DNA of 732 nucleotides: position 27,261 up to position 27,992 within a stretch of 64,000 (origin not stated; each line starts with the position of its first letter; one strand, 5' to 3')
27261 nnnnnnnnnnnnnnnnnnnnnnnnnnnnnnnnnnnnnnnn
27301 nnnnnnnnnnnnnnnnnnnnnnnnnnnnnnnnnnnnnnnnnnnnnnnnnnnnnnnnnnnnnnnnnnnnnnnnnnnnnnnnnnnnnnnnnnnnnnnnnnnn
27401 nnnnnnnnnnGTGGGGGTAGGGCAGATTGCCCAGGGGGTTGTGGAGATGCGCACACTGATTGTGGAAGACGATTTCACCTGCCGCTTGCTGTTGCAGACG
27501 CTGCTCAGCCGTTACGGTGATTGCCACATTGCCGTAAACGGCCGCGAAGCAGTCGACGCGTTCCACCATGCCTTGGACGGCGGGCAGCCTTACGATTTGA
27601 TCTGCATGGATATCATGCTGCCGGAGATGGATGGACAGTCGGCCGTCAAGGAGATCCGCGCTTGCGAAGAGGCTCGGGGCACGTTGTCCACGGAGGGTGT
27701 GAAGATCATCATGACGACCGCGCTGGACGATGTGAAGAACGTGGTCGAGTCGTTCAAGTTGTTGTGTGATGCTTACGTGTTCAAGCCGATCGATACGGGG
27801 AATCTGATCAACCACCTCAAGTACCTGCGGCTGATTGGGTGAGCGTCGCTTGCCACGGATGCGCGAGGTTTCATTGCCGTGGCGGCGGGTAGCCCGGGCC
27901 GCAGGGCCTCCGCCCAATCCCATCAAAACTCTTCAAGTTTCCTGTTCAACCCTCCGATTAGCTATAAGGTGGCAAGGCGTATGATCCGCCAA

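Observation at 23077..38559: Complete chemosensory cluster with only soluble receptors, a STAS protein and an upstream 1447-aa hybrid kinase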

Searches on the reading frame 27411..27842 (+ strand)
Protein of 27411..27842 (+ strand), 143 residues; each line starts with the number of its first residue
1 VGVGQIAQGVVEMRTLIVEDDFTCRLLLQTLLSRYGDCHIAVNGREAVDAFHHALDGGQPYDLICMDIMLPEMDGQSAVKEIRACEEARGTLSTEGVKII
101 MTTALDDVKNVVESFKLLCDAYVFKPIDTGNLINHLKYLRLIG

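Call 3: search_protein_families(library=pfam, proteins=[window:27411-27842:+], max_evalue=0.01)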
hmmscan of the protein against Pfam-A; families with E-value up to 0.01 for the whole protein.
window:27411-27842:+ (143 aa): 1 family
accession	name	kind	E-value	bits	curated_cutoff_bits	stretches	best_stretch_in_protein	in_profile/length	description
PF00072.30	Response_reg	-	2.1e-16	60.5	30.2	1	16-136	2-110/111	Response regulator receiver domain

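Call 62: search_protein_families(library=ncbifam, proteins=[window:27447-27839:+], max_evalue=0.01)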
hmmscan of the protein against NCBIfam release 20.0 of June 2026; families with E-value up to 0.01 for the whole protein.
window:27447-27839:+ (131 aa): 81 families (the best 25 are shown)
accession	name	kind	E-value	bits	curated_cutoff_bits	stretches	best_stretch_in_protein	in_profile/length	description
NF045944.1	ResRegRpaBCyano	equivalog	6.9e-16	58.3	330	1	4-120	1-104/229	response regulator transcription factor RpaB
NF007135.0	PRK09581.1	equivalog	5.5e-15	55.1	474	1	3-127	5-119/457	PleD family two-component system response regulator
NF041733.1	resp_reg_CseB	equivalog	1.4e-14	54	350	1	2-125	2-112/228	two-component system response regulator CseB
NF008469.0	PRK11361.1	equivalog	1.4e-14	53.7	714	1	2-120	6-112/461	acetoacetate metabolism transcriptional regulator AtoC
NF040689.1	MtrAB_MtrA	equivalog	4.7e-13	49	300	1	4-125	2-110/219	MtrAB system response regulator MtrA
NF051850.1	RespRegRprY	equivalog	2.5e-12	46.7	370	1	1-123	5-115/234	response regulator transcription factor RprY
TIGR01387.1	cztR_silR_copR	subfamily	3.4e-12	46.5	279.2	1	4-125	2-111/218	heavy metal response regulator transcription factor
NF007689.0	PRK10365.1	equivalog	2.7e-11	42.9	760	1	3-124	8-117/441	sigma-54-dependent response regulator transcription factor ZraR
NF040534.1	resp_reg_YycF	equivalog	5.7e-11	42.1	340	1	3-125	3-112/231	response regulator YycF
NF041367.1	CheY_Halo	equivalog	9.1e-11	42.2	200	1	4-124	2-110/114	chemotaxis protein CheY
NF000402.1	vanR-B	exception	1.5e-10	40.9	480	1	2-123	4-112/219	vancomycin resistance response regulator transcription factor VanR-B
NF045991.1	RespRegCtrARhodob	equivalog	1.9e-10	40.8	350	1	1-125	1-113/224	response regulator transcription factor CtrA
NF007346.1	PRK09836.1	equivalog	3.2e-10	40.2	420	1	1-127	1-115/227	copper/silver response regulator transcription factor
NF007005.1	PRK09468.1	equivalog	3.2e-10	39.8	331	1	2-125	5-116/237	osmolarity response regulator transcription factor OmpR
TIGR02154.1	PhoB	equivalog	4.5e-10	39.2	296.2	1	2-125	4-117/226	phosphate regulon transcriptional regulator PhoB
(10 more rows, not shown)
